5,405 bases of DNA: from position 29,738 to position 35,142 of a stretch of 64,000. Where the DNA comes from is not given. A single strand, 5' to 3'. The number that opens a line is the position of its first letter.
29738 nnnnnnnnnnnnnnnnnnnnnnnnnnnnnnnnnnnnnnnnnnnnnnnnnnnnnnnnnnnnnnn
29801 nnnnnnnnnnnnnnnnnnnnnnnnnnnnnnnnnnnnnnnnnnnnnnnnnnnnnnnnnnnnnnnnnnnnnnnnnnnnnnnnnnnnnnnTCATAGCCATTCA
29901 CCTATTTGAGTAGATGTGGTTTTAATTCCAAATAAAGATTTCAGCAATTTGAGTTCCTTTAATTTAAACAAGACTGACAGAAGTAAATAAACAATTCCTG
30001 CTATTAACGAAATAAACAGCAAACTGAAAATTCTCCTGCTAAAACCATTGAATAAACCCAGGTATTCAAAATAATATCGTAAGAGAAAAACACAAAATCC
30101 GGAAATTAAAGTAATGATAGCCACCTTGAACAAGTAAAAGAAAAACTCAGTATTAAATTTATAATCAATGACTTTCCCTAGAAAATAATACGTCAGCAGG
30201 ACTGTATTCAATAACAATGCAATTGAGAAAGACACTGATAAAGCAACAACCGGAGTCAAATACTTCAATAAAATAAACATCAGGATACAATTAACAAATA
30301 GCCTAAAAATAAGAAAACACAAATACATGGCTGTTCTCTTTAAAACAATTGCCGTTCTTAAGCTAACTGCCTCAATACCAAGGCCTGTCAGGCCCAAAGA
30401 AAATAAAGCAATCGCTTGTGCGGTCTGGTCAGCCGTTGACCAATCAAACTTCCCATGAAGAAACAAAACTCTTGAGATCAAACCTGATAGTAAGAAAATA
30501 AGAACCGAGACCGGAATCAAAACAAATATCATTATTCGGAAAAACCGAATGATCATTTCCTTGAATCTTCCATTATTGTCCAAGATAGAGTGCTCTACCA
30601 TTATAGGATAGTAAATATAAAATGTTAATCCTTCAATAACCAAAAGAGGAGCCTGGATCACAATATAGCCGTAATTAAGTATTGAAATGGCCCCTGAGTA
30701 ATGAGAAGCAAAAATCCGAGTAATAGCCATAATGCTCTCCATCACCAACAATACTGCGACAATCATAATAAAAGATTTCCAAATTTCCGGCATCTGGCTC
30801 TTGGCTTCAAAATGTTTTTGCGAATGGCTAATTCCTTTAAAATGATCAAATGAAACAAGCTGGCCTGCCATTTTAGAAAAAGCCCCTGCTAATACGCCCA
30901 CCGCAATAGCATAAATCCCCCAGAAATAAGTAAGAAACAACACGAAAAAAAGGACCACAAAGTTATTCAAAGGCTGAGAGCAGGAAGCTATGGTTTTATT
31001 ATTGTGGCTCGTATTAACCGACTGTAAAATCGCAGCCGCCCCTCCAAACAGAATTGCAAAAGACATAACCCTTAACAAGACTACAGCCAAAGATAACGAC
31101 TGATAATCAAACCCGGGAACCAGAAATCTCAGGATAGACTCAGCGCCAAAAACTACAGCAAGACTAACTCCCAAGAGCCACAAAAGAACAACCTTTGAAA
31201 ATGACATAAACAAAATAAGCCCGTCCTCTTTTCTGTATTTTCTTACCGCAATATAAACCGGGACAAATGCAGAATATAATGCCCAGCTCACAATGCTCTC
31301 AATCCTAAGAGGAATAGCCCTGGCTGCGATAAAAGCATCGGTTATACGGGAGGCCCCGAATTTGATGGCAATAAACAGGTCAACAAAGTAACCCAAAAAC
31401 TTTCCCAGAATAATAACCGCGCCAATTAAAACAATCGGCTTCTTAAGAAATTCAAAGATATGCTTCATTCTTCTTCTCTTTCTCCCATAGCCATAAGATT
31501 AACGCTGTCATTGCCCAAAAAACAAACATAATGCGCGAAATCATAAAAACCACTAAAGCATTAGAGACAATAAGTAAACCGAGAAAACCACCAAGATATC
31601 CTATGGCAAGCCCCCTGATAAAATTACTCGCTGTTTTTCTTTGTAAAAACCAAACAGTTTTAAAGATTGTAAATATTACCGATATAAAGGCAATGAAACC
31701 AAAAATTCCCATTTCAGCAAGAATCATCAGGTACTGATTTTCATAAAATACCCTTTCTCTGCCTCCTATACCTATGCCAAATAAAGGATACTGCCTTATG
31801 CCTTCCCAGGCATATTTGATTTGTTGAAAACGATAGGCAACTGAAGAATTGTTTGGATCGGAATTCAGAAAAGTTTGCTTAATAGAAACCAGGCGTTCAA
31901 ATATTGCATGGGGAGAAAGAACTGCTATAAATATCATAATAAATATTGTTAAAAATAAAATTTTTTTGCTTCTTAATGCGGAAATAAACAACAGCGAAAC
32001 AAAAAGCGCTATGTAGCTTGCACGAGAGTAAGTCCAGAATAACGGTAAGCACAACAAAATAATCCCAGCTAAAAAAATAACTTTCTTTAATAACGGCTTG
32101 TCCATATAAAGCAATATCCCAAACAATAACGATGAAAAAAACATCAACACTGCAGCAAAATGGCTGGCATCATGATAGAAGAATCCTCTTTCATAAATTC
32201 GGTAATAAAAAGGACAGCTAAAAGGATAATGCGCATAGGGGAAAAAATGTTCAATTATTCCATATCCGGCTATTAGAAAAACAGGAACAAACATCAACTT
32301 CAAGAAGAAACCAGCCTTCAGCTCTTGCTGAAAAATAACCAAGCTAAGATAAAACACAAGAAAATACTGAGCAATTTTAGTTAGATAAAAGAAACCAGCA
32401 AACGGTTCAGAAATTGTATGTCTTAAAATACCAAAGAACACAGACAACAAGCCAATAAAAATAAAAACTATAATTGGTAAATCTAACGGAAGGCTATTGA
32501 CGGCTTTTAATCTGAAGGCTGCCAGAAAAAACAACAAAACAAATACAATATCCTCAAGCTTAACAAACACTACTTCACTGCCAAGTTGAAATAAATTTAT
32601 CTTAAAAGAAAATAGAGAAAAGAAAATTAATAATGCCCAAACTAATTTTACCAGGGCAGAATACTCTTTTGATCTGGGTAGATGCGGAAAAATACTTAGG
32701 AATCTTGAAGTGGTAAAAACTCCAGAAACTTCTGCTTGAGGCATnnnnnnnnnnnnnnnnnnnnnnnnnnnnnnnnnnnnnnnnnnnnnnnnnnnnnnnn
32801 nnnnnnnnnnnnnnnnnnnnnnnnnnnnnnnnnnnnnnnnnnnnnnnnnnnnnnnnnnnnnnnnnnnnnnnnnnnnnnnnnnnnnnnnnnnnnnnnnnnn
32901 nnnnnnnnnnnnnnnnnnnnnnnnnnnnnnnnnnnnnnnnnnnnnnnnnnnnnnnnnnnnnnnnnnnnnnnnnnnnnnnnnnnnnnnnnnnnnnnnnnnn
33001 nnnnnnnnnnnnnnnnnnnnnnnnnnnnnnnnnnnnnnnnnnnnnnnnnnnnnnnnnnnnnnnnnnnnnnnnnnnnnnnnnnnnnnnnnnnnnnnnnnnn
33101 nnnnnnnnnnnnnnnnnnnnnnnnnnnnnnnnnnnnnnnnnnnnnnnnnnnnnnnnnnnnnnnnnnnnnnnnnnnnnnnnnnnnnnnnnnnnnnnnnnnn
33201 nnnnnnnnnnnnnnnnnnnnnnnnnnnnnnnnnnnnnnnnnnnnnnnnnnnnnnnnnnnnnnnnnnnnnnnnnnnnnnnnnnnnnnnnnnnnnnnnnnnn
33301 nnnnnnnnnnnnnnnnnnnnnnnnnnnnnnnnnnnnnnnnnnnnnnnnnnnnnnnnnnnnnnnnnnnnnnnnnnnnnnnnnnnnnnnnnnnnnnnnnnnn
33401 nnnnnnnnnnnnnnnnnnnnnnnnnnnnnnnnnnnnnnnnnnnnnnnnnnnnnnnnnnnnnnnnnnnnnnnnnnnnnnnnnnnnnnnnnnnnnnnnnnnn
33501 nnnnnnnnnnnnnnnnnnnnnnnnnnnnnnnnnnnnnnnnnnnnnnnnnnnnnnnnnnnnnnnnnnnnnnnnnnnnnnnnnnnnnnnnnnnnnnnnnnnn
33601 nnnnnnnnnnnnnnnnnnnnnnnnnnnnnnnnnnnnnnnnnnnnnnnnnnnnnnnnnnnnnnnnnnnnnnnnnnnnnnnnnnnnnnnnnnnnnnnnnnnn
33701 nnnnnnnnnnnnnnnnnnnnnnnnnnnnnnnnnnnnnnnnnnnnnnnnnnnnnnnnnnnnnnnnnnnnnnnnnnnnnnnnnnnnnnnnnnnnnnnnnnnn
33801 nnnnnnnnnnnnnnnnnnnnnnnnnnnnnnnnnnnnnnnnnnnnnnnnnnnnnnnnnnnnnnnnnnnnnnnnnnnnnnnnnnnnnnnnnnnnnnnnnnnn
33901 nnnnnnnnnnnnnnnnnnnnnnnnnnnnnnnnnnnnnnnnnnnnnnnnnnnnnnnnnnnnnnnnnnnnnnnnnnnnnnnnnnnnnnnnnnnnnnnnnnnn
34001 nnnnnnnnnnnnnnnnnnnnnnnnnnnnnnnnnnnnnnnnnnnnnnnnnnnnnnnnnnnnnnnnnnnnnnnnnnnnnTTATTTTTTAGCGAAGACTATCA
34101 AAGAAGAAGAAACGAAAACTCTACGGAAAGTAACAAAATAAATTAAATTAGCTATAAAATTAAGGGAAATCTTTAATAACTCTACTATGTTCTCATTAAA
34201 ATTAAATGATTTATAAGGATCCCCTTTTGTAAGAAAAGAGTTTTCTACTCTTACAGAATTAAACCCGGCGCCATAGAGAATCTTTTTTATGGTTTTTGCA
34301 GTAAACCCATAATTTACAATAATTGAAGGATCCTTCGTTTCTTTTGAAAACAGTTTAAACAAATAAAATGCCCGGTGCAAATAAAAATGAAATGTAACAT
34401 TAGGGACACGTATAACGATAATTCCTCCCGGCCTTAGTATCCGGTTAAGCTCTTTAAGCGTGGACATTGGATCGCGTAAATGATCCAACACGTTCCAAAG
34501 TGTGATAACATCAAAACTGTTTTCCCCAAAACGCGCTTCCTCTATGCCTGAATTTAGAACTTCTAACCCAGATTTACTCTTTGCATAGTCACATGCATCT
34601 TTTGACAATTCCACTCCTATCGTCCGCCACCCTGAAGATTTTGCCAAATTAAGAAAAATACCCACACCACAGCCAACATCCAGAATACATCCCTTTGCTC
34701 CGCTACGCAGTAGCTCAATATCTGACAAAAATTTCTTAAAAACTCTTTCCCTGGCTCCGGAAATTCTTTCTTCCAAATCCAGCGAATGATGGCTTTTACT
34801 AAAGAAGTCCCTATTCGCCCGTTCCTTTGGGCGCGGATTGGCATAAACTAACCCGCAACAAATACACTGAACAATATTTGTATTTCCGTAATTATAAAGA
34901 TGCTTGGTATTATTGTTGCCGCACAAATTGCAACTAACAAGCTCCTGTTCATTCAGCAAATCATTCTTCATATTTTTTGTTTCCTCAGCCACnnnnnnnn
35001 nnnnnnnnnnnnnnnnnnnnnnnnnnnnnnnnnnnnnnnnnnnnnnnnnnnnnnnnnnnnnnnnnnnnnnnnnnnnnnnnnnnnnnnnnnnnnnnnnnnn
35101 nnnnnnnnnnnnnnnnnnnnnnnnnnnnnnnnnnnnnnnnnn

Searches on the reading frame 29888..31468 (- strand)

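Call 81: search_protein_families(library=pfam, proteins=[window:29888-31468:-], max_evalue=0.00001)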
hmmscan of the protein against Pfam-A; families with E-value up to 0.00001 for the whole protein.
window:29888-31468:- (526 aa): 1 family
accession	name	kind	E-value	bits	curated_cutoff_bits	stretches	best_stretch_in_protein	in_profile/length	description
PF03023.19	MurJ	-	1e-42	146.8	27.4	1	33-467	1-437/451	Lipid II flippase MurJ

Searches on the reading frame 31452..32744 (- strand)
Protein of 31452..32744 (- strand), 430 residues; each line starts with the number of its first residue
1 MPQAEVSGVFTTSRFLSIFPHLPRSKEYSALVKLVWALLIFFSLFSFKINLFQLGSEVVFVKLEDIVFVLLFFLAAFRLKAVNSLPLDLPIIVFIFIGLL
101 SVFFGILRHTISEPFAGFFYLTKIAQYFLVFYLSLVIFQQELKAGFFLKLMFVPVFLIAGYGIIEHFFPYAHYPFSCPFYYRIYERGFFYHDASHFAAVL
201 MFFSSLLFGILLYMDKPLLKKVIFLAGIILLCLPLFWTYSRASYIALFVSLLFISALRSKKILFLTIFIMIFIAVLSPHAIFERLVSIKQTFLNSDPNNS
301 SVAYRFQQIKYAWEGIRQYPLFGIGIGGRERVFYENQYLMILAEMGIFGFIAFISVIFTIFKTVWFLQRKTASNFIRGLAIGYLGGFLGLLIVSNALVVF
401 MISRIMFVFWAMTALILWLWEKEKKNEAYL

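Call 81: search_protein_families(library=pfam, proteins=[window:31452-32744:-], max_evalue=0.00001)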
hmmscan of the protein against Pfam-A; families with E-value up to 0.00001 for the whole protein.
window:31452-32744:- (430 aa): 1 family
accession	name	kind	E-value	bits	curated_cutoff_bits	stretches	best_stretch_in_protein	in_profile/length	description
PF04932.20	Wzy_C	-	3.2e-17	63.1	31.7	1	227-354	2-149/149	O-Antigen ligase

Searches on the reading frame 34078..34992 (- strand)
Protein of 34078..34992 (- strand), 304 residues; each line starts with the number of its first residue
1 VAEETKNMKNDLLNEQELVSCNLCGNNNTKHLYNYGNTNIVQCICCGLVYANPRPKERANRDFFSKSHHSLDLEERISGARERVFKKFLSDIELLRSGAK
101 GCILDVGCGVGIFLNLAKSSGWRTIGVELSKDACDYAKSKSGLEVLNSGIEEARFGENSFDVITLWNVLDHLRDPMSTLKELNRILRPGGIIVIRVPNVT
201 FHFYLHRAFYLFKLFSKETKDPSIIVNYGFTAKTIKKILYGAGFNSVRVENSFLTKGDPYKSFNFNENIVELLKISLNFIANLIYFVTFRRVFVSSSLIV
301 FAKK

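Call 81: search_protein_families(library=pfam, proteins=[window:34078-34992:-], max_evalue=0.00001)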
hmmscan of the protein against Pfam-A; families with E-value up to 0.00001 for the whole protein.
window:34078-34992:- (304 aa): 7 families
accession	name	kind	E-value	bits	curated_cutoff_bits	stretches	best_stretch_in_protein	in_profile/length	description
PF13489.12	Methyltransf_23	-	2.4e-23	83.1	27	1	85-247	6-162/164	Methyltransferase domain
PF08241.18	Methyltransf_11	-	2.8e-20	73.2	21.2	1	104-194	1-95/95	Methyltransferase domain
PF13649.12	Methyltransf_25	-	3.8e-16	60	27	1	103-190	1-97/97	Methyltransferase domain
PF08242.18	Methyltransf_12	-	2.4e-14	54.3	30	1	104-192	1-98/98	Methyltransferase domain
PF13847.12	Methyltransf_31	-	4.1e-13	49.7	27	1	103-198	7-113/145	Methyltransferase domain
PF07021.18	MetW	-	2.3e-10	40.9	21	1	92-201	8-114/193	Methionine biosynthesis protein MetW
PF01209.24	Ubie_methyltran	-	2.8e-09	37.1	20.1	1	64-250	13-219/233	ubiE/COQ5 methyltransferase family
